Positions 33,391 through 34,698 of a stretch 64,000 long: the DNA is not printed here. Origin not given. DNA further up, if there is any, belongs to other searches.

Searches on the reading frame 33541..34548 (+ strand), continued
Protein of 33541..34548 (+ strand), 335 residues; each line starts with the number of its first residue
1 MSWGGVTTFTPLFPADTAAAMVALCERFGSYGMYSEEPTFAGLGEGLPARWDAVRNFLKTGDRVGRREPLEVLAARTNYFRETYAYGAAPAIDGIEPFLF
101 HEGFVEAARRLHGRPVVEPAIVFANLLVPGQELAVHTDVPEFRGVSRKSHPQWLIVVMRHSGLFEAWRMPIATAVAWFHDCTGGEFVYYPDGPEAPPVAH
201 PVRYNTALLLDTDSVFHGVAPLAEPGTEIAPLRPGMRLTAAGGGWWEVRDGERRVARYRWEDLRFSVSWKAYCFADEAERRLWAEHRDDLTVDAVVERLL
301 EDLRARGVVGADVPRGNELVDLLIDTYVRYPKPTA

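Call 67: search_dna_similar(query=window:33541-34548:+, collection=plasmids, mode=protein, max_evalue=0.001, max_rows=15)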
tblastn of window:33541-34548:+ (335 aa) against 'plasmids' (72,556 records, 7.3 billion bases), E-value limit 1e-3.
Records with a match: 22; places in all: 75; records where one place covers at least 80% of the query: 0.
Best place of each record, by identity: <60% 22.
By first word of the organism name: Sphingobium 15; Novosphingobium 5; Embleya 1; Rhodococcus 1.
By predicted mobility (MOB-suite, as given by PLSDB): non-mobilizable 17; conjugative 3; mobilizable 2.
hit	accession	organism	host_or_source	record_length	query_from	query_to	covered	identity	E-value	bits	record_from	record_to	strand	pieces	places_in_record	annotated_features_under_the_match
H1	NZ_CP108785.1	Embleya sp. NBC_00888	-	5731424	79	331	76%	32.8%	3e-29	125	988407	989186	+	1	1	none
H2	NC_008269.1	Rhodococcus jostii RHA1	-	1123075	70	331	78%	31.1%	2e-29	125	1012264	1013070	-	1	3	record has no annotation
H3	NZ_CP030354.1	Novosphingobium sp. P6W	cell culture,podzolic fallow soil ...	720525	77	331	76%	30.8%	2e-24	111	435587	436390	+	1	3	hypothetical protein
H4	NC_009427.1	Novosphingobium aromaticivorans DSM 12444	-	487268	80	327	74%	30.7%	4e-23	107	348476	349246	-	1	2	hypothetical protein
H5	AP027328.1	Sphingobium sp. TomTYG64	-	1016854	80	327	74%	30.3%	3e-24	110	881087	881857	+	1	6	hypothetical protein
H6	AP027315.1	Sphingobium sp. TomMM15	-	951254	80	327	74%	29.9%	1e-23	108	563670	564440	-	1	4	hypothetical protein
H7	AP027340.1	Sphingobium sp. TomTYG73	-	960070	80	327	74%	29.9%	1e-23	108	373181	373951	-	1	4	hypothetical protein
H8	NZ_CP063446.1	Novosphingobium sp. ES2-1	mixed culture,activated sludge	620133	77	308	69%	31.7%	2e-26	117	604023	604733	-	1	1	hypothetical protein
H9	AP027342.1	Sphingobium sp. TomTYG74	-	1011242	80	327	74%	29.5%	8e-24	109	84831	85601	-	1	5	hypothetical protein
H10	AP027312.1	Sphingobium sp. TomMM7A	-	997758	80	327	74%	29.5%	3e-23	107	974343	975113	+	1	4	hypothetical protein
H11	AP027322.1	Sphingobium sp. TomTYG43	-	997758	80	327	74%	29.5%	3e-23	107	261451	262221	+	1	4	hypothetical protein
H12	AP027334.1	Sphingobium sp. TomTYG71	-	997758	80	327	74%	29.5%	3e-23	107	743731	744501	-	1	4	hypothetical protein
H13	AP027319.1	Sphingobium sp. TomTYG42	-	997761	80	327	74%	29.5%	3e-23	107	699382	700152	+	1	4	hypothetical protein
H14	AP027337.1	Sphingobium sp. TomTYG72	-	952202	80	327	74%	29.5%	3e-23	107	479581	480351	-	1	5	hypothetical protein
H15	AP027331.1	Sphingobium sp. TomTYG65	-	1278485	80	307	68%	31.9%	4e-24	110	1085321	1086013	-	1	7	hypothetical protein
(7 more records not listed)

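Call 68: get_annotated_region(hit=H4, flank=8000)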
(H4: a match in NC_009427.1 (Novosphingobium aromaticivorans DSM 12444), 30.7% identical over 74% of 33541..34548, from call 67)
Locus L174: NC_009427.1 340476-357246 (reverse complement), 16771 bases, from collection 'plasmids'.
description: Novosphingobium aromaticivorans DSM 12444 plasmid pNL2, complete sequence
organism: Novosphingobium aromaticivorans DSM 12444 (NCBI taxid 279238)
taxonomy: Bacteria; Pseudomonadota; Alphaproteobacteria; Sphingomonadales; Sphingomonadaceae; Novosphingobium; Novosphingobium aromaticivorans; Novosphingobium aromaticivorans DSM 12444
host: -; source: -; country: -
typing (MOB-suite, as given by PLSDB): non-mobilizable; replicon rep_cluster_531,rep_cluster_545
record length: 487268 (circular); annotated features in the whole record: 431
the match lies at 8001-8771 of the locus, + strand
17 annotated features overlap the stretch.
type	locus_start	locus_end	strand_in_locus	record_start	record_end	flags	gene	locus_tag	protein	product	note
CDS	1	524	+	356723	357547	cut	-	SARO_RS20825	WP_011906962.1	nuclear transport factor 2 family protein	-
CDS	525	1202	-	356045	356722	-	-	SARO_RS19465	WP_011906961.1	SDR family NAD(P)-dependent oxidoreductase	-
CDS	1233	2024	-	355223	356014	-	-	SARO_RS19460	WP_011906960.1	SDR family oxidoreductase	-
CDS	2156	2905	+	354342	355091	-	-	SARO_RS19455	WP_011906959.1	SDR family oxidoreductase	-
CDS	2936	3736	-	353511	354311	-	-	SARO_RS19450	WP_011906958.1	SDR family NAD(P)-dependent oxidoreductase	-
CDS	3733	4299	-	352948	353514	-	-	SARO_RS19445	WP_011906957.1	carboxymuconolactone decarboxylase family protein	-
CDS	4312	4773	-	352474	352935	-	-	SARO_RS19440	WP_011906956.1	nuclear transport factor 2 family protein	-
CDS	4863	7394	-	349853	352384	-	-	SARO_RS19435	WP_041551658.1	TonB-dependent receptor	-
CDS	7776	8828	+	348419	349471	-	-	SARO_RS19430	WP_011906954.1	hypothetical protein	-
CDS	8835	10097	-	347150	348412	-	-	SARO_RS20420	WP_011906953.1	TetR/AcrR family transcriptional regulator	-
CDS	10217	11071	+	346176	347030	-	-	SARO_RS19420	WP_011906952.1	Coq4 family protein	GO:0006744 - ubiquinone biosynthetic process [Evidence IEA]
CDS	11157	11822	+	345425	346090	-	-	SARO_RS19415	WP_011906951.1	TetR/AcrR family transcriptional regulator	-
CDS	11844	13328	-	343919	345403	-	-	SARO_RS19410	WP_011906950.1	NAD(P)/FAD-dependent oxidoreductase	-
CDS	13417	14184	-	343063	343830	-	-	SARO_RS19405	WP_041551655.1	SDR family oxidoreductase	-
CDS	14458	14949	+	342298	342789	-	-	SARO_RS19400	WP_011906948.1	Lrp/AsnC family transcriptional regulator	-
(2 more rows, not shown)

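Call 69: get_annotated_region(hit=H3, flank=8000)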
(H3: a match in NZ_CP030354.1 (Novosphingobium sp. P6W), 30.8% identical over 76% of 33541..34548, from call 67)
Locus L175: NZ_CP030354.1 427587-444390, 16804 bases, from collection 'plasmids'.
description: Novosphingobium sp. P6W plasmid pP6W1, complete sequence
organism: Novosphingobium sp. P6W (NCBI taxid 1609758)
taxonomy: Bacteria; Pseudomonadota; Alphaproteobacteria; Sphingomonadales; Sphingomonadaceae; Novosphingobium; Novosphingobium sp. P6W
host: -; source: cell culture,podzolic fallow soil sampled from the ARRIAM experimental field; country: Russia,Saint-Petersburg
typing (MOB-suite, as given by PLSDB): non-mobilizable
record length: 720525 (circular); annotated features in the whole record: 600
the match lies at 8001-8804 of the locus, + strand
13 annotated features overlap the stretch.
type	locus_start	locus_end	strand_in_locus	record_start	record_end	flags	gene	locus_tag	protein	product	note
CDS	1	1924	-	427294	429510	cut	-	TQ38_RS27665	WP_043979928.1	glycoside hydrolase family 3 C-terminal domain-containing protein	GO:0005975 - carbohydrate metabolic process [Evidence IEA]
CDS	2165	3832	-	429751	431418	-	-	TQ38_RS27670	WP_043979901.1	IS66 family transposase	-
CDS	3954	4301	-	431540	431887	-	tnpB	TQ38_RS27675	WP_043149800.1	IS66 family insertion sequence element accessory protein TnpB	-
CDS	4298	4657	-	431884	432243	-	-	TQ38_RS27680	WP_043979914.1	transposase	GO:0006313 - DNA transposition [Evidence IEA]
CDS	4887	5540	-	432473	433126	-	-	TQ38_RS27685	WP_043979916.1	TetR/AcrR family transcriptional regulator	-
CDS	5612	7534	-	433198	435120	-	-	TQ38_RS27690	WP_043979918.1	NAD(P)/FAD-dependent oxidoreductase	-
CDS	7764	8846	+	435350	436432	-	-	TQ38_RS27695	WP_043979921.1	hypothetical protein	-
CDS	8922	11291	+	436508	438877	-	-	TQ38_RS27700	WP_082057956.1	TonB-dependent receptor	-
CDS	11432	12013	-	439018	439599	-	-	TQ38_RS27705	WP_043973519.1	UPF0149 family protein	-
CDS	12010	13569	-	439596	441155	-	-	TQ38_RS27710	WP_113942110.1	IS66 family transposase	-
CDS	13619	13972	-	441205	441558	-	tnpB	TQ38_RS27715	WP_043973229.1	IS66 family insertion sequence element accessory protein TnpB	-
CDS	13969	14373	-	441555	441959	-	-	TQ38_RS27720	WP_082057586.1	transposase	GO:0006313 - DNA transposition [Evidence IEA]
CDS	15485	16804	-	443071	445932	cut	-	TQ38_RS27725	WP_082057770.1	glycosyl hydrolase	-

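Call 70: get_annotated_region(hit=H5, flank=8000)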
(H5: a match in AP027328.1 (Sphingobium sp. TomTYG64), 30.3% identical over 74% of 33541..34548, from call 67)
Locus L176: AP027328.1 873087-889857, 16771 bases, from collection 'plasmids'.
description: Sphingobium sp. TomTYG64 plasmid pTomTYG64a DNA, complete genome
organism: Sphingobium sp. TomTYG64 (NCBI taxid 3028887)
taxonomy: Bacteria; Pseudomonadota; Alphaproteobacteria; Sphingomonadales; Sphingomonadaceae; Sphingobium; Sphingobium sp. TomTYG64
host: -; source: -; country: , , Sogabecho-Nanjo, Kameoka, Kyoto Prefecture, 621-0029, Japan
typing (MOB-suite, as given by PLSDB): non-mobilizable; replicon rep_cluster_545
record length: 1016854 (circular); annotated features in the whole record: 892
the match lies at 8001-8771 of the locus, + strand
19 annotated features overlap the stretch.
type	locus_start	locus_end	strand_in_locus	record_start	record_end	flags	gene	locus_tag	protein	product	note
CDS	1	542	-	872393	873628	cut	-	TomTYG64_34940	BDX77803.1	serine hydrolase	-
CDS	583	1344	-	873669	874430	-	-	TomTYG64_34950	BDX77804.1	short-chain dehydrogenase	-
CDS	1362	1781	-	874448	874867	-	-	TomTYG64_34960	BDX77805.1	hypothetical protein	-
CDS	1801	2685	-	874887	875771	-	-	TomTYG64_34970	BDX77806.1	enoyl-CoA hydratase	-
CDS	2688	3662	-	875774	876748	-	-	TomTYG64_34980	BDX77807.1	nitronate monooxygenase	-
CDS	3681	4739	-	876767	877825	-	-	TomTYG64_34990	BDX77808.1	aminoglycoside phosphotransferase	-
CDS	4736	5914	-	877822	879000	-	-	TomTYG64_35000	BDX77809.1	putative acyl-CoA dehydrogenase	-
CDS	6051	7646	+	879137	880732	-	-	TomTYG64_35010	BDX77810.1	O-succinylbenzoic acid--CoA ligase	-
CDS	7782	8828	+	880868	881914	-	-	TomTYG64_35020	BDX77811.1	hypothetical protein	-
CDS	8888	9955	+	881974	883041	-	-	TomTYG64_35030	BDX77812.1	hypothetical protein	-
CDS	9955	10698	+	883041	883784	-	-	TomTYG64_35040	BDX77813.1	3-oxoacyl-ACP reductase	-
CDS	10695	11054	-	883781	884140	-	-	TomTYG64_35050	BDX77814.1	hypothetical protein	-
CDS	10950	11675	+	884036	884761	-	-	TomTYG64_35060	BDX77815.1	hypothetical protein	-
CDS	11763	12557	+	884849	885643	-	-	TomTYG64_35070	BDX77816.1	hypothetical protein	-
CDS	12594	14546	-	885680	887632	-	-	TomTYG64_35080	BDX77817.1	cyclohexanone monooxygenase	-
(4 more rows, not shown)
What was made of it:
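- One plasmid record has up to 7 matching places (calls 67-70). There are many paralogs per replicon in sphingomonads, inside catabolic islands (calls 67-70).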

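Call 71: get_annotated_region(hit=H1, flank=8000)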
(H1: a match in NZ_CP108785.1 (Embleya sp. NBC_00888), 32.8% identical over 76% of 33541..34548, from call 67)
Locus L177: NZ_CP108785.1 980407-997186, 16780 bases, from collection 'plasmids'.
description: Embleya sp. NBC_00888 plasmid unnamed1, complete sequence
organism: Embleya sp. NBC_00888 (NCBI taxid 2975960)
taxonomy: Bacteria; Actinomycetota; Actinomycetes; Kitasatosporales; Streptomycetaceae; Embleya; Embleya sp. NBC 00888
host: -; source: -; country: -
typing (MOB-suite, as given by PLSDB): mobilizable; relaxase MOBP
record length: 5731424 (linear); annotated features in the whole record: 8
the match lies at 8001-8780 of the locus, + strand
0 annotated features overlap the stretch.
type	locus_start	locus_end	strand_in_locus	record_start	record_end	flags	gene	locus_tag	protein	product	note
